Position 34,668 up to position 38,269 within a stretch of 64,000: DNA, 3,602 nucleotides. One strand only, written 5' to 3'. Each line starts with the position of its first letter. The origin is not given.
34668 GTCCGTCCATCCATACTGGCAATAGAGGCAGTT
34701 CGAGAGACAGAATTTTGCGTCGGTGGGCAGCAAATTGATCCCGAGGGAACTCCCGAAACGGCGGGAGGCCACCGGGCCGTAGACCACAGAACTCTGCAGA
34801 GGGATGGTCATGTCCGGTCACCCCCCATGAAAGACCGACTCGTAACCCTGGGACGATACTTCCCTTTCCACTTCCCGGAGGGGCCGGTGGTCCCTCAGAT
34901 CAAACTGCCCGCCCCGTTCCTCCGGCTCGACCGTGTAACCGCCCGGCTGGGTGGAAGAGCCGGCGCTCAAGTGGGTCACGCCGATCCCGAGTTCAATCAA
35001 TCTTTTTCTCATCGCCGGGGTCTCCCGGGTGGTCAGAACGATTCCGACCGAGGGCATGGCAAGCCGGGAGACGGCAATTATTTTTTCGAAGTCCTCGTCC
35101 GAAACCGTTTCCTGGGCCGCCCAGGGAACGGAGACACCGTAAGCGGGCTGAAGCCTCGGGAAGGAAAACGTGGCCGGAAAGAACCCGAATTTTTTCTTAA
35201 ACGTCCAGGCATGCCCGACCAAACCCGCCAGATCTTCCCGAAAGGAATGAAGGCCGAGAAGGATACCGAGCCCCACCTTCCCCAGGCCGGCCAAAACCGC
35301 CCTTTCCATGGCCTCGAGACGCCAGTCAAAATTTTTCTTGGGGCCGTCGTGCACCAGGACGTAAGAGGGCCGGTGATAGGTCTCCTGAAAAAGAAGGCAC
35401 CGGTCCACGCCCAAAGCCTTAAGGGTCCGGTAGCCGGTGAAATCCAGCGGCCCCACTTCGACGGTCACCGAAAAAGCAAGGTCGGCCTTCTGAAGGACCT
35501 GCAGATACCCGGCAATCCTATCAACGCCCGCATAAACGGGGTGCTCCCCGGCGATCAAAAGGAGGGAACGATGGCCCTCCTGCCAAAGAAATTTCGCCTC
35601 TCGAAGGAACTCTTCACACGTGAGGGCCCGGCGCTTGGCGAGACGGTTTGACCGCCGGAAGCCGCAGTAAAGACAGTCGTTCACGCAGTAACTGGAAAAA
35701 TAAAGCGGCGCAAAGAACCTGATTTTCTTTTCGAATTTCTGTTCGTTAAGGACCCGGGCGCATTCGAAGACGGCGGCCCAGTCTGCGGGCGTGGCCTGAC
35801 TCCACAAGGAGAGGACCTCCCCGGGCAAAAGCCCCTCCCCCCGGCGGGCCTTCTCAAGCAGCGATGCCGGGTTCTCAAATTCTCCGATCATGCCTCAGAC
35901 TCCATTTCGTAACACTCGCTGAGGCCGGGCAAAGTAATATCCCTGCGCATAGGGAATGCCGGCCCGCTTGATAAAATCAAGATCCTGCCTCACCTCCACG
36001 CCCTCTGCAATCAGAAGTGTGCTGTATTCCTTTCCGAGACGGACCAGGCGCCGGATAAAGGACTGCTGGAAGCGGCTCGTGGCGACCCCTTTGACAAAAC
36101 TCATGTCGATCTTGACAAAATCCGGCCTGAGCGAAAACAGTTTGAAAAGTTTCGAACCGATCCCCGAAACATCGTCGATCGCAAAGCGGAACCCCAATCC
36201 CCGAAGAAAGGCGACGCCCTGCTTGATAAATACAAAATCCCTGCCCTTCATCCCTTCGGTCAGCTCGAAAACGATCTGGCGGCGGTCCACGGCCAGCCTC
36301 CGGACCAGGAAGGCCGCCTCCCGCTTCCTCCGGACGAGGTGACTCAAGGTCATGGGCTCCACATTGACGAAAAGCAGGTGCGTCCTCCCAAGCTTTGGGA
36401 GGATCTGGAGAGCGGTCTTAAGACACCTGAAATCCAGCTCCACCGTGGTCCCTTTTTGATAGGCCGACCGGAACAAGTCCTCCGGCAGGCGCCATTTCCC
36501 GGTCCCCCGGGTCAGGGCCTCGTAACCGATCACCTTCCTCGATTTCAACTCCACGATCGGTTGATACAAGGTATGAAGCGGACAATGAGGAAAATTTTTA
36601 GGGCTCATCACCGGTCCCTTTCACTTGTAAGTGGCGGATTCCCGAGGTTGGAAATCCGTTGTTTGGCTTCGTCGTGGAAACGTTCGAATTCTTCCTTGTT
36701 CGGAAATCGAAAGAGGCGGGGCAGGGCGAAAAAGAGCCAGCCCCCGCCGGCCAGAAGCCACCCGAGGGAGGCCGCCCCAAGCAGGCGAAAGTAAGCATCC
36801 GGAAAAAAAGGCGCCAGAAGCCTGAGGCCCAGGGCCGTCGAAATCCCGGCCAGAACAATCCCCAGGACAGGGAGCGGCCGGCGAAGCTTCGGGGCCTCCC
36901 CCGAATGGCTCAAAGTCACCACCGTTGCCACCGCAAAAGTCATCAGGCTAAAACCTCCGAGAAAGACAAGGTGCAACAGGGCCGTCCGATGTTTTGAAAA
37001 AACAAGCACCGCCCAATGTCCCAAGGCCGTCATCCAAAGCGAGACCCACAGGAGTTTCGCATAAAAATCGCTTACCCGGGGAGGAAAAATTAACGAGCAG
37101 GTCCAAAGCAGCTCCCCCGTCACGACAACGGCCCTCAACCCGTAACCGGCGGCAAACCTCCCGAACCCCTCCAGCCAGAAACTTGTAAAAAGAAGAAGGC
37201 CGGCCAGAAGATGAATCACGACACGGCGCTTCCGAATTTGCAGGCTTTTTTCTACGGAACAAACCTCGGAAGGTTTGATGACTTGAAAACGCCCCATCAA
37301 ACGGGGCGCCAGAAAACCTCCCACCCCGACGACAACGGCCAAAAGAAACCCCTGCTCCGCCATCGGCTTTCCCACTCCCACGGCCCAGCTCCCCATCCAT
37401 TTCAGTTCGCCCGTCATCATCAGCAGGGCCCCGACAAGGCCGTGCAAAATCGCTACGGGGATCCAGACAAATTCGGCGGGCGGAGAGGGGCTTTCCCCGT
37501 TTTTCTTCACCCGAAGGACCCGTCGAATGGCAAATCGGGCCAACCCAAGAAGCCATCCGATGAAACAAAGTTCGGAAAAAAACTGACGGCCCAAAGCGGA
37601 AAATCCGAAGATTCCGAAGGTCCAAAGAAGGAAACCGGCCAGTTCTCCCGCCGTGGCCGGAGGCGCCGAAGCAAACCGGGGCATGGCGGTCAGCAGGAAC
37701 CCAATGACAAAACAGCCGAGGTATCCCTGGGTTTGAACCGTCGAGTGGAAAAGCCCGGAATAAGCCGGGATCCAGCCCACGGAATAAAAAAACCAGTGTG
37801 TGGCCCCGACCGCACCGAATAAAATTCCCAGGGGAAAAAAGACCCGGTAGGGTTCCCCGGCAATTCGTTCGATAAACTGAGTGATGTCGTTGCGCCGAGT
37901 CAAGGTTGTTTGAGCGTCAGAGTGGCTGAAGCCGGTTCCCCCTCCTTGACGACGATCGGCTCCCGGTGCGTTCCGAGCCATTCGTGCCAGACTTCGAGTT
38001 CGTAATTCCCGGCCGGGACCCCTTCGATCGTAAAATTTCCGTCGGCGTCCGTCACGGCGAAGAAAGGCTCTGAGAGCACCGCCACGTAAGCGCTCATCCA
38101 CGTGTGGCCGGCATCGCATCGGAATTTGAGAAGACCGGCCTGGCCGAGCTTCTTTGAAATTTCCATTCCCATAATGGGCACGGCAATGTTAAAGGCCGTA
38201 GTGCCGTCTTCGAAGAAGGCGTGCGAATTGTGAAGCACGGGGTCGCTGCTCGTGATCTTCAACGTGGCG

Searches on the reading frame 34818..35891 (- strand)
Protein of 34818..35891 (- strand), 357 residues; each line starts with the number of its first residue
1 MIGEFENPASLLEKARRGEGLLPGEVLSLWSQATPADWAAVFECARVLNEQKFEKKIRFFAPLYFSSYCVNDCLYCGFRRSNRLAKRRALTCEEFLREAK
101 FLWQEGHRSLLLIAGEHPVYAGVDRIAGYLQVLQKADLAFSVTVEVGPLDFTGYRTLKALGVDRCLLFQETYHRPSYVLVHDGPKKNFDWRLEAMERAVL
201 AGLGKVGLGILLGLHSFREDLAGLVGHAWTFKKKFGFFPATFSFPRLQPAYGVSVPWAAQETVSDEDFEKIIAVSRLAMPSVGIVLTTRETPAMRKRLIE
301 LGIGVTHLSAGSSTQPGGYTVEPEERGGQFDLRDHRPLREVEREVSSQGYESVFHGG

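Call 71: search_protein_families(library=pfam, proteins=[window:34818-35891:-], max_evalue=0.00001)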
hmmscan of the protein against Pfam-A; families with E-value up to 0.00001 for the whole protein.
window:34818-35891:- (357 aa): 2 families
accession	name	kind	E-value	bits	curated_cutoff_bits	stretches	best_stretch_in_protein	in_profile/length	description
PF04055.27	Radical_SAM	-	6.2e-15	56.2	29.5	1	64-222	2-160/166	Radical SAM superfamily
PF06968.18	BATS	-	1.9e-13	50.8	22.2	1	243-351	1-88/88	Biotin and Thiamin Synthesis associated domain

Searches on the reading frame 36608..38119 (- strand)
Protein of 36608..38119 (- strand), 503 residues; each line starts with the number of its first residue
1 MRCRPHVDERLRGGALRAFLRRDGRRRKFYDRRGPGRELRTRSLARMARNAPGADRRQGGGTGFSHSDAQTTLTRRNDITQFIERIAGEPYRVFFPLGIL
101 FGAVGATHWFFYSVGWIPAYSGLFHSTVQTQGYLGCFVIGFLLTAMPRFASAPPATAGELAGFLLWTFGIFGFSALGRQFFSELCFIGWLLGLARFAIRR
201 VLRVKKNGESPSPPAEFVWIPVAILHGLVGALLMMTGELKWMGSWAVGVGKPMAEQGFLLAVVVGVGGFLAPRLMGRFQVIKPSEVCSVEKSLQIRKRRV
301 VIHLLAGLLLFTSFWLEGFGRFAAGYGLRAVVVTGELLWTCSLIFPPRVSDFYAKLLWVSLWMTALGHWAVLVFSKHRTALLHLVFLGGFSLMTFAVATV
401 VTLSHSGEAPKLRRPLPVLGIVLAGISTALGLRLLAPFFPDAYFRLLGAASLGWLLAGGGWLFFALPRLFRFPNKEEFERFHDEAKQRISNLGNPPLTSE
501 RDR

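Call 71: search_protein_families(library=pfam, proteins=[window:36608-38119:-], max_evalue=0.00001)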
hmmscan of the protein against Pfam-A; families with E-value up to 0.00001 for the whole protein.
window:36608-38119:- (503 aa): 1 family
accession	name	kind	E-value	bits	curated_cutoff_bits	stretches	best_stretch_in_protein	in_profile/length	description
PF05940.17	NnrS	-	6.5e-30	105.2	28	1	88-471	4-369/371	NnrS protein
